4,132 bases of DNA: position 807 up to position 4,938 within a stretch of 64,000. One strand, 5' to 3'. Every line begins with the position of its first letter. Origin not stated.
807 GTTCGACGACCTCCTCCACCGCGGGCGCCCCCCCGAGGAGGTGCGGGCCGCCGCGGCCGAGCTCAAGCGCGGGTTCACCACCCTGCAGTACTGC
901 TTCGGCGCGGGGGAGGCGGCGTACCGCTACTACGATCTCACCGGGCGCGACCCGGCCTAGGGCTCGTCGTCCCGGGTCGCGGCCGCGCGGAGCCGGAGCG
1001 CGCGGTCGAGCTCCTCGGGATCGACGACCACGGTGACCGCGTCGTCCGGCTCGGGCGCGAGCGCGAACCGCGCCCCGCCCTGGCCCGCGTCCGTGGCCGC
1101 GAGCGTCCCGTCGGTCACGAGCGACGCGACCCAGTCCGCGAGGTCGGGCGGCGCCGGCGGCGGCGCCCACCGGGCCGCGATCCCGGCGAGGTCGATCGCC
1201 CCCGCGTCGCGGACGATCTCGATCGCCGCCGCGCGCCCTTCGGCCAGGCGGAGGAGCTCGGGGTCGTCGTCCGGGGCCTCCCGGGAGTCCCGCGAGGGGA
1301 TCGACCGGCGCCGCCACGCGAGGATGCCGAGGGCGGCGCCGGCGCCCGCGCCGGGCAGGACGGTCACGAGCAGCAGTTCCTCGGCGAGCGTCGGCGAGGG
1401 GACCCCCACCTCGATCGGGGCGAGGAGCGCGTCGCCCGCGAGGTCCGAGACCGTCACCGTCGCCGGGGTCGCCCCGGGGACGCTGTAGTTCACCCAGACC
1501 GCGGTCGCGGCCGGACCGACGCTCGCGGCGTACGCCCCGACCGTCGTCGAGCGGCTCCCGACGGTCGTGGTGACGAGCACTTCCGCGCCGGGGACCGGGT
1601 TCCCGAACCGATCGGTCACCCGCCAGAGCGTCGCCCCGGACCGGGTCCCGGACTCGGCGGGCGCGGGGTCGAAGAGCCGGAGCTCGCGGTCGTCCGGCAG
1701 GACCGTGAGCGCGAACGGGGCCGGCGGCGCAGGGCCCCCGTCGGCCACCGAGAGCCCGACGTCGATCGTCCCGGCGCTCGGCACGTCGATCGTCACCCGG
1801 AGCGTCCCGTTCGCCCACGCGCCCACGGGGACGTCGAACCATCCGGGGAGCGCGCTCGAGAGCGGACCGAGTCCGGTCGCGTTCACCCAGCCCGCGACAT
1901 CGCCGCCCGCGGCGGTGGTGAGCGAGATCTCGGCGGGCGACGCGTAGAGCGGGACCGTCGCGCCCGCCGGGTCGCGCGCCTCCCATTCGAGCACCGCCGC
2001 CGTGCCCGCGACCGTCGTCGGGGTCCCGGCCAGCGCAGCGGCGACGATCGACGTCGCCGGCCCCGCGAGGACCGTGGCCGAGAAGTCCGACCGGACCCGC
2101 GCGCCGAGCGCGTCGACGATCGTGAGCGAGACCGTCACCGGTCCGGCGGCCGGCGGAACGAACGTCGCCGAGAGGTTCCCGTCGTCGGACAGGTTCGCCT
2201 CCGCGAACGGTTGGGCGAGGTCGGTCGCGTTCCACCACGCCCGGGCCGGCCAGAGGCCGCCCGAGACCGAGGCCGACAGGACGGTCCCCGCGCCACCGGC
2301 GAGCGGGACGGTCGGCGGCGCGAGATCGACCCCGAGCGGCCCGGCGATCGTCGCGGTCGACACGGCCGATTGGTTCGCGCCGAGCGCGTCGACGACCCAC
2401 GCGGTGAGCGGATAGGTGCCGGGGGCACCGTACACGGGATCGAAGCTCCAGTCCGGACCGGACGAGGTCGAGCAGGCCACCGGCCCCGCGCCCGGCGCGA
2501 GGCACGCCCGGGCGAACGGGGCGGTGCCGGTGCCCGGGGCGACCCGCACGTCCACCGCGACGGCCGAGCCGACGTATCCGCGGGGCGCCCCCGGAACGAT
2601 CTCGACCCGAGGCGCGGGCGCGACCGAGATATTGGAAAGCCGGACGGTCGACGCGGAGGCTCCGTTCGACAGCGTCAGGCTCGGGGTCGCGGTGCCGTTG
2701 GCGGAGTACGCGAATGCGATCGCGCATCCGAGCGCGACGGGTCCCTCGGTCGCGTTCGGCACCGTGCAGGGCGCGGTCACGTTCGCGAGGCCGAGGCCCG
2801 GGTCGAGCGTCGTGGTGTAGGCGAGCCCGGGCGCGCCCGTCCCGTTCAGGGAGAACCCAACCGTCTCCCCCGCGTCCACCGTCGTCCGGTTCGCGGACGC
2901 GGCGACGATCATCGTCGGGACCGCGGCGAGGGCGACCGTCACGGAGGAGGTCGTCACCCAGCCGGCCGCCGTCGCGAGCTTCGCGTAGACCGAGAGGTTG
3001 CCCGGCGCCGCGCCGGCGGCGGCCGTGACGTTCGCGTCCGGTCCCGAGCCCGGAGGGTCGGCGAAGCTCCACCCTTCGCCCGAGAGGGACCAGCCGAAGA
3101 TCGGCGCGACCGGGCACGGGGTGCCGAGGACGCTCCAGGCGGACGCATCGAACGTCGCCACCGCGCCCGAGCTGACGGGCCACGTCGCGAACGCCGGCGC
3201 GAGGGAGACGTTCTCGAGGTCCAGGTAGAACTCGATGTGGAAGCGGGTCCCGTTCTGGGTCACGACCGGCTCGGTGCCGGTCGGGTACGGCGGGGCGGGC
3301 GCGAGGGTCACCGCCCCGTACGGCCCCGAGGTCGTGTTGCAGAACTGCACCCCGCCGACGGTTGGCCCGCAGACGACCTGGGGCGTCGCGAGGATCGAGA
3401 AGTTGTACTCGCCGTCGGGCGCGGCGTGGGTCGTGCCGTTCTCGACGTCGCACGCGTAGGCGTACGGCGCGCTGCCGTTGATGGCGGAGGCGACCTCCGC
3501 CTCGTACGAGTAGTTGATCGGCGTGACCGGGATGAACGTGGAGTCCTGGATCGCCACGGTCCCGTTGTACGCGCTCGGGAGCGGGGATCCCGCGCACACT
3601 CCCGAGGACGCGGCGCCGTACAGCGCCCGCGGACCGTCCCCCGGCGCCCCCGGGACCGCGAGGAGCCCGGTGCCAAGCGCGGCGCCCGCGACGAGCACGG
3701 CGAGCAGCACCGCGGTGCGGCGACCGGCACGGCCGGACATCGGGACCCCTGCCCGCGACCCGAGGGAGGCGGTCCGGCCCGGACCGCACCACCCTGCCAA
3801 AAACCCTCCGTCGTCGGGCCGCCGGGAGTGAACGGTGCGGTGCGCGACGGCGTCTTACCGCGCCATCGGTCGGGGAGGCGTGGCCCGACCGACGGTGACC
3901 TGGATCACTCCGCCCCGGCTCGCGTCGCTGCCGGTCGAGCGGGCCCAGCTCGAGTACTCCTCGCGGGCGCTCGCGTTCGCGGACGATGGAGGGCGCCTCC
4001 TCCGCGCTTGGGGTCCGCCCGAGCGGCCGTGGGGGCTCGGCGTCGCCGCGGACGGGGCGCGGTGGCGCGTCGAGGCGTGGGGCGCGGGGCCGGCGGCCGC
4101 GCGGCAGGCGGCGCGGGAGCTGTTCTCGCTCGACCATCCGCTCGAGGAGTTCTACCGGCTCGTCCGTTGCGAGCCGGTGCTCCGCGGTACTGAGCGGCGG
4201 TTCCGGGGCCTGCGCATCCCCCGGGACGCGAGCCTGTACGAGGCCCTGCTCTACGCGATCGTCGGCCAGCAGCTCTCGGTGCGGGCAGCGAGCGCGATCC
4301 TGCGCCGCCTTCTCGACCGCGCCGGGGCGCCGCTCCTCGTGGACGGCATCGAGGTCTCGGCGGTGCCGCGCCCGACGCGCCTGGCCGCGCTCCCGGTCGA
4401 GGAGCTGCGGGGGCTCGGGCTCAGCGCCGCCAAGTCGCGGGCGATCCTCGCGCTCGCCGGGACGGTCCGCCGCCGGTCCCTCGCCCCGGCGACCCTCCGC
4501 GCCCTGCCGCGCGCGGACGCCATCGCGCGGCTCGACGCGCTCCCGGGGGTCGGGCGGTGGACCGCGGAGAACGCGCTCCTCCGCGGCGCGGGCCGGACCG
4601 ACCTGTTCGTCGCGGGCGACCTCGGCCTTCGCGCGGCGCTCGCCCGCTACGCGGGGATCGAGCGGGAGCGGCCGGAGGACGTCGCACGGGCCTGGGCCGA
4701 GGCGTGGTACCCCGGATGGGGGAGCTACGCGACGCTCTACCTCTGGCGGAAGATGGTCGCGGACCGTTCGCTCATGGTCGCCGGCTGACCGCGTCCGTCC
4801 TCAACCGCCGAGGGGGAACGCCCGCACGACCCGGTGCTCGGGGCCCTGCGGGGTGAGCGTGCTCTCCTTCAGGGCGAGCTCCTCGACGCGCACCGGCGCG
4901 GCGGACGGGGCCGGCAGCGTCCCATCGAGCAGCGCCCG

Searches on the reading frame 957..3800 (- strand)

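Call 3: search_protein_families(library=pfam, proteins=[window:957-3800:-], max_evalue=0.1)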
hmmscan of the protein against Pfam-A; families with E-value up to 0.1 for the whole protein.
window:957-3800:- (947 aa): 3 families
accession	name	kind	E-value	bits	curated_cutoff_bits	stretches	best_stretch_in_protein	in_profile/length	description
PF13620.12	CarboxypepD_reg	-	0.014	16.2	32.3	1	727-784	5-67/82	Carboxypeptidase regulatory-like domain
PF02369.22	Big_1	-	0.03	14.8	34.9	1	726-750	23-47/93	Bacterial Ig-like domain (group 1)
PF18911.6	PKD_4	-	0.041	14.4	27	0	456-484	55-82/85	PKD domain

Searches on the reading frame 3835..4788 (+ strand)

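Call 3: search_protein_families(library=pfam, proteins=[window:3835-4788:+], max_evalue=0.1)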
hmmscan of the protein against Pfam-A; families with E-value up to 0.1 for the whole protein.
window:3835-4788:+ (317 aa): 1 family
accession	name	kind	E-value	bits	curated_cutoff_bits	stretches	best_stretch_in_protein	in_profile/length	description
PF00730.31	HhH-GPD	-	5e-12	46.6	26.2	1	141-291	3-106/108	HhH-GPD superfamily base excision DNA repair protein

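Call 5: search_protein_families(library=ncbifam, proteins=[window:3835-4788:+], max_evalue=0.1)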
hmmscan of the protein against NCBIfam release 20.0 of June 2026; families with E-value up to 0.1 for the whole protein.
window:3835-4788:+ (317 aa): 1 family
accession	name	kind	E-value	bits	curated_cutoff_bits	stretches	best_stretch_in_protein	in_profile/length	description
NF007641.0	PRK10308.1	equivalog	5e-18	65.7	229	1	124-305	103-273/285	DNA-3-methyladenine glycosylase 2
